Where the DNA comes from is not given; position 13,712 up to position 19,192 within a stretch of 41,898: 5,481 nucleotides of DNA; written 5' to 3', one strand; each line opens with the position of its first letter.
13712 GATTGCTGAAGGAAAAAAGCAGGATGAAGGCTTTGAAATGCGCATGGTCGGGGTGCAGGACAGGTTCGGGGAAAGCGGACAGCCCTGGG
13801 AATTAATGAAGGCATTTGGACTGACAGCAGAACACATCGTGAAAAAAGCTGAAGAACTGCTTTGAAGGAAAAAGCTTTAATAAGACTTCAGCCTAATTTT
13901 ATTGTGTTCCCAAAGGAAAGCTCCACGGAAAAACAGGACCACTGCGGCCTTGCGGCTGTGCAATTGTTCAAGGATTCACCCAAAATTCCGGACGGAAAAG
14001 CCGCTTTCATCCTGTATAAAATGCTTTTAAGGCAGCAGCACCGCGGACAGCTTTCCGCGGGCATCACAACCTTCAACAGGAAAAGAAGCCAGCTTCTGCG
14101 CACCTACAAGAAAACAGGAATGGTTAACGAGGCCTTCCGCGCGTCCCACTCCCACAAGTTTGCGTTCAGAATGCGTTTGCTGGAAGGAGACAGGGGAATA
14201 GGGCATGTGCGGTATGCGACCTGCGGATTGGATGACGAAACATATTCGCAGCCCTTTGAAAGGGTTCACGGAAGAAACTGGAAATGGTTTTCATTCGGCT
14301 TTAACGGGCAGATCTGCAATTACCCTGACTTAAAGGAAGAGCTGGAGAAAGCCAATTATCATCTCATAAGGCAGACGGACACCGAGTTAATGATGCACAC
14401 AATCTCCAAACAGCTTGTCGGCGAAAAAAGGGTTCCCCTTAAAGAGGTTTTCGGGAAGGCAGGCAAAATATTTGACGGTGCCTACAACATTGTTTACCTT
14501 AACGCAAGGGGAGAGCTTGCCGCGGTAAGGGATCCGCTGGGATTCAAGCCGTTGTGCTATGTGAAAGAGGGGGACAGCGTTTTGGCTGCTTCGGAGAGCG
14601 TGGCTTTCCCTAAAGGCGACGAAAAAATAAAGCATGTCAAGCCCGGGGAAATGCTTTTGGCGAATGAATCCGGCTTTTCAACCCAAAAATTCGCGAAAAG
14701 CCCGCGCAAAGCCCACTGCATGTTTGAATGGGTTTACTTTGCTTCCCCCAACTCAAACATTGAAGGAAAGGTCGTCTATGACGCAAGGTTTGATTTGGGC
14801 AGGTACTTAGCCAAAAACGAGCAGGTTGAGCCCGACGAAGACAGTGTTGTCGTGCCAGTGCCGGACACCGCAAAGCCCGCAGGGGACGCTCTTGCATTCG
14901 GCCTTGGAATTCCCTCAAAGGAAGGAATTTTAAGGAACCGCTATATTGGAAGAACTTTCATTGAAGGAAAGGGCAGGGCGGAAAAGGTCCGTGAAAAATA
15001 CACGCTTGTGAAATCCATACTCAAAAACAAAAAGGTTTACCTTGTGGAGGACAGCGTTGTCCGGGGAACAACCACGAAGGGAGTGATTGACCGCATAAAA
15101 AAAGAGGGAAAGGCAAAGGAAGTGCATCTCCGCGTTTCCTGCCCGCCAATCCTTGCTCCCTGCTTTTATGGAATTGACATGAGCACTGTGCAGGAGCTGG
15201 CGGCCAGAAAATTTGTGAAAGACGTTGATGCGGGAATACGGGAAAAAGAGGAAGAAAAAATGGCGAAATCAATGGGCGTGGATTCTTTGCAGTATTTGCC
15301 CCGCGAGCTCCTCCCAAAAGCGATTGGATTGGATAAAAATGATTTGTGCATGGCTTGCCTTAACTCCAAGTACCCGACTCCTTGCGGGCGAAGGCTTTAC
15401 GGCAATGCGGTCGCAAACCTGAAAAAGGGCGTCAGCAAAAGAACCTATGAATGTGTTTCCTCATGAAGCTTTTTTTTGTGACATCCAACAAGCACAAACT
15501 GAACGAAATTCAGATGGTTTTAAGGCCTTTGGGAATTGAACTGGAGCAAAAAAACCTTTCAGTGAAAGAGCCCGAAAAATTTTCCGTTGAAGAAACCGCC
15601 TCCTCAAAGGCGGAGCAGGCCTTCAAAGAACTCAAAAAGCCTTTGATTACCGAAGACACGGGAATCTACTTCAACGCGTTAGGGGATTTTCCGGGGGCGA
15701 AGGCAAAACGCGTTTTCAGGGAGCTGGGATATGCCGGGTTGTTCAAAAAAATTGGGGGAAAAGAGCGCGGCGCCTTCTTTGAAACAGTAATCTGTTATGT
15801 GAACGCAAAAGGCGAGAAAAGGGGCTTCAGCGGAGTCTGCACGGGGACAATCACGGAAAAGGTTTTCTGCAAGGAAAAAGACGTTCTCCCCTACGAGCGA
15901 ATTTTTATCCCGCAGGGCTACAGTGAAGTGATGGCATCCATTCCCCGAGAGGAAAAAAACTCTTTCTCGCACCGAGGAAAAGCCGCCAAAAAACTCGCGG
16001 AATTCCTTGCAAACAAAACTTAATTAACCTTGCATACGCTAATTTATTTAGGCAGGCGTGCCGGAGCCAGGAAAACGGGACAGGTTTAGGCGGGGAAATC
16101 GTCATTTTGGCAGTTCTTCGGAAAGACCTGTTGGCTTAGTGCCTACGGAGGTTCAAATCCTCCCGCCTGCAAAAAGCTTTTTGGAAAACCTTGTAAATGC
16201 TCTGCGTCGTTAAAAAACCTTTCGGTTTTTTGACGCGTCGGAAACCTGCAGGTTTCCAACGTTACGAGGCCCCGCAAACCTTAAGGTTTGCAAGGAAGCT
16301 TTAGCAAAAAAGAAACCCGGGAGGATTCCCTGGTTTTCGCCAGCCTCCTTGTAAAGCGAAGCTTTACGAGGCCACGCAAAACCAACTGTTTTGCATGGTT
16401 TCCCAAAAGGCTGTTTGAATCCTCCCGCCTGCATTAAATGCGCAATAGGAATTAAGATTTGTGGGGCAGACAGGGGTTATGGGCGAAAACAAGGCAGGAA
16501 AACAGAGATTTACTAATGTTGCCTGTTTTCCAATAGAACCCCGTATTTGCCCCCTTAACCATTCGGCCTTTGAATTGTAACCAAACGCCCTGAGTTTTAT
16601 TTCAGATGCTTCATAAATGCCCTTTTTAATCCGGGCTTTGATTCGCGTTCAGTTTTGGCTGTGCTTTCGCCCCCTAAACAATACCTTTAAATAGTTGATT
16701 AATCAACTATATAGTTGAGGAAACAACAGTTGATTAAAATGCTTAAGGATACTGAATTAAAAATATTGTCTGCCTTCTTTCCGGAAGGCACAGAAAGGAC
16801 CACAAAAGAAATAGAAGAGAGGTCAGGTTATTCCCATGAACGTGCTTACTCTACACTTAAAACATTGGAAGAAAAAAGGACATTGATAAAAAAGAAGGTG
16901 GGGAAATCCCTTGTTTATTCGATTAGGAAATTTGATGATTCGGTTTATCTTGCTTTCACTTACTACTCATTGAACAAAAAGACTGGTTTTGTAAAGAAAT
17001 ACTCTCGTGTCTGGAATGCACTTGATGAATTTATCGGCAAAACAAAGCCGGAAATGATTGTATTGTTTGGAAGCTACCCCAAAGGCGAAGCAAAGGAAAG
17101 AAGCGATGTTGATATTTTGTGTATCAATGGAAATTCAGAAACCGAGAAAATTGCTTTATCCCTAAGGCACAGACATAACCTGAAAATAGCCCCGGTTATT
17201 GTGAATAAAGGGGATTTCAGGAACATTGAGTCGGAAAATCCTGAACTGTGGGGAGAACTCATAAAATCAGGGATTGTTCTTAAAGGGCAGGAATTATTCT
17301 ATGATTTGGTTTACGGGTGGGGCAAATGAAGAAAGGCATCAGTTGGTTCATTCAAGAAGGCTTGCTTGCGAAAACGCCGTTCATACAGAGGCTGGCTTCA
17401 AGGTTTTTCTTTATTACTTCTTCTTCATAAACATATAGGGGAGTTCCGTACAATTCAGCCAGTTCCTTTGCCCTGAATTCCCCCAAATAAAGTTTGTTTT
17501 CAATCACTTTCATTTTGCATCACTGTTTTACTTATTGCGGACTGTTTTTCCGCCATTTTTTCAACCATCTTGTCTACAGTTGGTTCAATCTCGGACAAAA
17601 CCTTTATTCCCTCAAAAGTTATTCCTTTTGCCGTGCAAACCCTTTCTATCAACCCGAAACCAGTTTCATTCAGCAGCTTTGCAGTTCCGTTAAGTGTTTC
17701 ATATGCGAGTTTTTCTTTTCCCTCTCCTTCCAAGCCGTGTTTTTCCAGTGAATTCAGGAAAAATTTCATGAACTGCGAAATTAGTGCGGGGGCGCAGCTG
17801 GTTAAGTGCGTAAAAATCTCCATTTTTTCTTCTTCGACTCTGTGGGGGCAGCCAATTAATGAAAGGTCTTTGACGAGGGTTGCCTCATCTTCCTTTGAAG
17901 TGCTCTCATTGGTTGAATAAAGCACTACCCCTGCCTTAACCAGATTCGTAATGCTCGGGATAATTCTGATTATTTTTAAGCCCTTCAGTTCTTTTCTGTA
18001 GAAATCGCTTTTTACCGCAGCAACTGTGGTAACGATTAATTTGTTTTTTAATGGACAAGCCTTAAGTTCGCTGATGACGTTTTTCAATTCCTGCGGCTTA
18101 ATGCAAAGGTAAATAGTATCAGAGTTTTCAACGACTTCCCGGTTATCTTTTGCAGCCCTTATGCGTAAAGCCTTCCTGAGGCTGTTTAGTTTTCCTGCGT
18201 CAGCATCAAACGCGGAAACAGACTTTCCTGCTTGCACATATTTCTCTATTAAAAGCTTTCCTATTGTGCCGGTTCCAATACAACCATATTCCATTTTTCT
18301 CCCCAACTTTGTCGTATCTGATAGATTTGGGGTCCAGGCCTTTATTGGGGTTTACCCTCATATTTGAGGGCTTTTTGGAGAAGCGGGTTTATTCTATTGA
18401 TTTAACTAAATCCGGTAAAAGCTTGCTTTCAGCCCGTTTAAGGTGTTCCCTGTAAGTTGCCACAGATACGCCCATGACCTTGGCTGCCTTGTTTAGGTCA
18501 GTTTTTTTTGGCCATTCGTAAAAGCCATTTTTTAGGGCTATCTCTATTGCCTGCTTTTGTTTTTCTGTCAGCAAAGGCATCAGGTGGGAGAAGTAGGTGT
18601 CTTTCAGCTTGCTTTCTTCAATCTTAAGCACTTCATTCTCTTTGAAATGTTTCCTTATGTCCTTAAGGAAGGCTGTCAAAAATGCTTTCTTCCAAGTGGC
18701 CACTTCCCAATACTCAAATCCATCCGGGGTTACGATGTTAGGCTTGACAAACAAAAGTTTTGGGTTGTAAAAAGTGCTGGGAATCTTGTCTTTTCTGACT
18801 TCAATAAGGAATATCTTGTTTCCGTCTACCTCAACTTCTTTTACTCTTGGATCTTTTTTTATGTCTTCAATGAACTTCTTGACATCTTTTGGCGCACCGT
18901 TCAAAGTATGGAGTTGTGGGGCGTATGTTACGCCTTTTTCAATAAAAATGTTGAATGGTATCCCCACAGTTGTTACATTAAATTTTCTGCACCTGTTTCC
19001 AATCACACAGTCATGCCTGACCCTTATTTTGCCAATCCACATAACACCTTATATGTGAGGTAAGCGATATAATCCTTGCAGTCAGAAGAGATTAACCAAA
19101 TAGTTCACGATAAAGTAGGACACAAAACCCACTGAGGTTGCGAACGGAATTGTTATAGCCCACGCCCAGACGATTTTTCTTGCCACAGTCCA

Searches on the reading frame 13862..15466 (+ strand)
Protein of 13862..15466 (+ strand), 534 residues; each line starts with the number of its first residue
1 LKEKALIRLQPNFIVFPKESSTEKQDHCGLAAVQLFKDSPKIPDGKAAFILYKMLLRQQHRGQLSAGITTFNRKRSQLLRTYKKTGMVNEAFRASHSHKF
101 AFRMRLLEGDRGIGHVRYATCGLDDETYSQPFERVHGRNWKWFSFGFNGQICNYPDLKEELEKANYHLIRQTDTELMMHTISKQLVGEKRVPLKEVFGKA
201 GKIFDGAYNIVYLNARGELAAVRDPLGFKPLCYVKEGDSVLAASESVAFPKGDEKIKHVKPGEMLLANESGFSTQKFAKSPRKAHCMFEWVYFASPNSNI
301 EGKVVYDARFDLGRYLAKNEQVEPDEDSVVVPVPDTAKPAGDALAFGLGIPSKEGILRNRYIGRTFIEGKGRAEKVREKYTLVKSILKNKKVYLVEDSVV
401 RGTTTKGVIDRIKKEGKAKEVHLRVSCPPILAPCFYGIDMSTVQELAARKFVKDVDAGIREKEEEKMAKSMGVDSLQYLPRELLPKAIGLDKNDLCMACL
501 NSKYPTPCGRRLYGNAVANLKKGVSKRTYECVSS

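Call 47: search_protein_families(library=pfam, proteins=[window:13862-15466:+], max_evalue=0.001)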
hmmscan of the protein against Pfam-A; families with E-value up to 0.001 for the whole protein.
window:13862-15466:+ (534 aa): 4 families
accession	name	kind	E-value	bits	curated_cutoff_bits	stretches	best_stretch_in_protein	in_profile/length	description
PF13522.11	GATase_6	-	1.3e-17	64.5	27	1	106-245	7-130/130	Glutamine amidotransferase domain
PF13537.11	GATase_7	-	1.2e-16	61.3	25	1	123-249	7-121/123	Glutamine amidotransferase domain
PF00156.33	Pribosyltran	-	2.4e-05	24.2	26.3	1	317-427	19-124/158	Phosphoribosyl transferase domain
PF13230.11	GATase_4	-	0.00012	21.5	23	1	111-189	73-145/272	Glutamine amidotransferases class-II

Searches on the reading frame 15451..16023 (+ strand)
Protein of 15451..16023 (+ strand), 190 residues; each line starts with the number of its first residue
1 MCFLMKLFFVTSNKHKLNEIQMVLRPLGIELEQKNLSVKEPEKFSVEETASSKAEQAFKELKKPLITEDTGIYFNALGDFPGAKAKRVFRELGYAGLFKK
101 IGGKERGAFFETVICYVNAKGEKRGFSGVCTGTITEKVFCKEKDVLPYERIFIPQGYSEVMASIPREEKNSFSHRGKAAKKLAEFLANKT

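Call 47: search_protein_families(library=pfam, proteins=[window:15451-16023:+], max_evalue=0.001)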
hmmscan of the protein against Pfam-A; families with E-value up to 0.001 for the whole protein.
window:15451-16023:+ (190 aa): 1 family
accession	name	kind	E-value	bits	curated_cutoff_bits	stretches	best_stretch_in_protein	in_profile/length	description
PF01725.21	Ham1p_like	-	2.7e-38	132.2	22.5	1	7-185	1-186/186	Ham1 family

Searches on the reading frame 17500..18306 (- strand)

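Call 48: search_protein_families(library=pfam, proteins=[window:17500-18306:-], max_evalue=0.001)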
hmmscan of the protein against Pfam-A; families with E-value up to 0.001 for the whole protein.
window:17500-18306:- (268 aa): 4 families
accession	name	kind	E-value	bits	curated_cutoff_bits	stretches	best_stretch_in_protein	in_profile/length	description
PF14748.11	P5CR_dimer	-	3.2e-16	59.9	25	1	159-256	1-103/105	Pyrroline-5-carboxylate reductase dimerisation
PF03807.23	F420_oxidored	-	7.4e-15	55.8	21.6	1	8-96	3-93/94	NADP oxidoreductase coenzyme F420-dependent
PF03446.21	NAD_binding_2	-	2.8e-08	34.4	21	1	7-92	2-90/161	NAD binding domain of 6-phosphogluconate dehydrogenase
PF02153.23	PDH_N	-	0.00014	21.8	26.5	1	28-116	12-99/154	Prephenate dehydrogenase, nucleotide-binding domain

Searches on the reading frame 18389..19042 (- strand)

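Call 48: search_protein_families(library=pfam, proteins=[window:18389-19042:-], max_evalue=0.001)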
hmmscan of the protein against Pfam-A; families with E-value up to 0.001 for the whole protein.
window:18389-19042:- (217 aa): 1 family
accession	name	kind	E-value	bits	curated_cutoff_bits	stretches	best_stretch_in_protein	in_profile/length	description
PF04967.18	HTH_10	-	3.3e-17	62.5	23.1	1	158-209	1-52/53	HTH DNA binding domain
